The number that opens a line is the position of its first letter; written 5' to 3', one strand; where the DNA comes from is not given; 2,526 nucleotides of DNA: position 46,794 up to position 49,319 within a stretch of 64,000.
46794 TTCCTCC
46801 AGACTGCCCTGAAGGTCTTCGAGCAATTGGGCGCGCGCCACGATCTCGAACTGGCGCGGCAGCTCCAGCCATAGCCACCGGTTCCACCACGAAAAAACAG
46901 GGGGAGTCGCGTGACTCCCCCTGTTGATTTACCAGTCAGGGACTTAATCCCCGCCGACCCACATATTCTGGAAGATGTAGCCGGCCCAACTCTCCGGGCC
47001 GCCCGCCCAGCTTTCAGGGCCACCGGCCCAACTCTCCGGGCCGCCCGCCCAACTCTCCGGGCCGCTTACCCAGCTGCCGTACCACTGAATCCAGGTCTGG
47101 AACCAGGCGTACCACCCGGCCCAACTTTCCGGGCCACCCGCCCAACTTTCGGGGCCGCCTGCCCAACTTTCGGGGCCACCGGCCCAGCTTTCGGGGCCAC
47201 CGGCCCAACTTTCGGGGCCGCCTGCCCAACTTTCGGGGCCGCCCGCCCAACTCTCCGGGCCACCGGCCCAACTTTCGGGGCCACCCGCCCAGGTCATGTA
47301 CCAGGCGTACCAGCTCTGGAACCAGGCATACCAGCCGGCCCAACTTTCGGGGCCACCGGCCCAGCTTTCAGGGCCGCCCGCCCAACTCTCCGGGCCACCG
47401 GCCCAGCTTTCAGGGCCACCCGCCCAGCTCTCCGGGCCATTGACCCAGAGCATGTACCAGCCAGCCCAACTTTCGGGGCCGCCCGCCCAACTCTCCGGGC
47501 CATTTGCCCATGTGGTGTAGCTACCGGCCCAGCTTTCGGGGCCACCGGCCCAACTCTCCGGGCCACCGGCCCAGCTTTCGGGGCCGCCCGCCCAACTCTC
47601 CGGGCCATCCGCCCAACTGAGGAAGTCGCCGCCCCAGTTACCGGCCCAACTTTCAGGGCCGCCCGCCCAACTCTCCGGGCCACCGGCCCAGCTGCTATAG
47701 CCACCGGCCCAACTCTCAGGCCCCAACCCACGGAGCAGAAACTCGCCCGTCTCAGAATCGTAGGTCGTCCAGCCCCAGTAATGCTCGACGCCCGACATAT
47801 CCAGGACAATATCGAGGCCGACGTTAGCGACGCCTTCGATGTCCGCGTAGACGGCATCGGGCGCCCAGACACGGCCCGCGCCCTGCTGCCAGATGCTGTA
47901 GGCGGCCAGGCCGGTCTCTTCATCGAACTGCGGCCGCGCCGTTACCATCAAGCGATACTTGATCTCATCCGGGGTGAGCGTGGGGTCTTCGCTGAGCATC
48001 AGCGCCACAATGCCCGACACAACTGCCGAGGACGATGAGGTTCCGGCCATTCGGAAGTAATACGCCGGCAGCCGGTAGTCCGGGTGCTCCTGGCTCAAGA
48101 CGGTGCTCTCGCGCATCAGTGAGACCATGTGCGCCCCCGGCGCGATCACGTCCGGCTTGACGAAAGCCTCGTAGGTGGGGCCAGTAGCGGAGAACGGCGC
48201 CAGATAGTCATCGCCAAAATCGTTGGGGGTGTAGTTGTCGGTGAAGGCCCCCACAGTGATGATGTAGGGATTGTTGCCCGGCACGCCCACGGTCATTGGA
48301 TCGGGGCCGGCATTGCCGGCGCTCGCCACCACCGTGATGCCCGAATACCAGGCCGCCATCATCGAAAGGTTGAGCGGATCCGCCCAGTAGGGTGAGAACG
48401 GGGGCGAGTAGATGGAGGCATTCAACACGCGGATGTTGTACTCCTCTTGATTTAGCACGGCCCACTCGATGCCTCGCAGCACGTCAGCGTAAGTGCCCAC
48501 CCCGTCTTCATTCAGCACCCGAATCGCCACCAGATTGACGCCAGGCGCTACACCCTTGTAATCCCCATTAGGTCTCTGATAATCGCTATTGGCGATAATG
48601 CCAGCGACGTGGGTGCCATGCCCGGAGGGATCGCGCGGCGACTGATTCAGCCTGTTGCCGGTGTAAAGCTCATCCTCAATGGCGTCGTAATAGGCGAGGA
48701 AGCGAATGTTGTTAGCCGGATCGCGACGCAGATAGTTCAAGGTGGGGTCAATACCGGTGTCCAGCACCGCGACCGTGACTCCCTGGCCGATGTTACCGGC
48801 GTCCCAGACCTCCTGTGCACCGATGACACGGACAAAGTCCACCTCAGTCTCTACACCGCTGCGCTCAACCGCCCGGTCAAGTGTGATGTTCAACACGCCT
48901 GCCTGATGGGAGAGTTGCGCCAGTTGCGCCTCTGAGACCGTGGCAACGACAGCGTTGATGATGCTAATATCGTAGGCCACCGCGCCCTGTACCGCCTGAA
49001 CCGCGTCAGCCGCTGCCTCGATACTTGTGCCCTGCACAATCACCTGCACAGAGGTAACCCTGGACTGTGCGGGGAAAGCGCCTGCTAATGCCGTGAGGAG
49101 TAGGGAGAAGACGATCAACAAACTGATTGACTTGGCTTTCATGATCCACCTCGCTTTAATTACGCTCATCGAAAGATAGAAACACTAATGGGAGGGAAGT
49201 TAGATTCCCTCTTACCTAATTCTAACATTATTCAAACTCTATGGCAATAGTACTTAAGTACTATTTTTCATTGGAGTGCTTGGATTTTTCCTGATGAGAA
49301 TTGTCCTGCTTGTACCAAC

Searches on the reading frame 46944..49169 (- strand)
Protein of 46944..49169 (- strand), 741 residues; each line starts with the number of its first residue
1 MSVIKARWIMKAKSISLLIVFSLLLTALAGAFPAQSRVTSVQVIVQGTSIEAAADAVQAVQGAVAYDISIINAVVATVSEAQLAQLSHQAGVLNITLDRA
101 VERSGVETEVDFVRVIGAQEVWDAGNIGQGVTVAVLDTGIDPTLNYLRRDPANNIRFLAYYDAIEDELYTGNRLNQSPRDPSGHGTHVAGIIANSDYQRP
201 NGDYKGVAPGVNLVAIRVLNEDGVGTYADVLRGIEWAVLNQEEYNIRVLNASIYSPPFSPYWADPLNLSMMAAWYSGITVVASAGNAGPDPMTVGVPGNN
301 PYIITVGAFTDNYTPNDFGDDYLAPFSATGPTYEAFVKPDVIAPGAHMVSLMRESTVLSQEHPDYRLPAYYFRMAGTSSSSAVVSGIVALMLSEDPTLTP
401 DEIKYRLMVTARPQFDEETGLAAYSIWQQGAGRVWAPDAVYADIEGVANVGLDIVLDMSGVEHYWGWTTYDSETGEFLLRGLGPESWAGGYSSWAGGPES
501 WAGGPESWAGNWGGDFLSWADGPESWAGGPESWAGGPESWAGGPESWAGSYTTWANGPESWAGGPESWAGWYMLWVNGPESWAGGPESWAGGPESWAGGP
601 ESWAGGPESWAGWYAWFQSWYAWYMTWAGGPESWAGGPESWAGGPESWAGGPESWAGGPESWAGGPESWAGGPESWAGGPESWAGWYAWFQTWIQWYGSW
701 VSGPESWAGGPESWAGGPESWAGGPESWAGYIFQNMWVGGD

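Call 46: search_protein_families(library=pfam, proteins=[window:46944-49169:-], max_evalue=0.000001)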
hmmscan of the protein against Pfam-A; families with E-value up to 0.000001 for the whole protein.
window:46944-49169:- (741 aa): 1 family
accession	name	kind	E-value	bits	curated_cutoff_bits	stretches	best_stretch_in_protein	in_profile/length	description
PF00082.27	Peptidase_S8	-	3.9e-49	167.9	21.8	1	128-414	1-280/288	Subtilase family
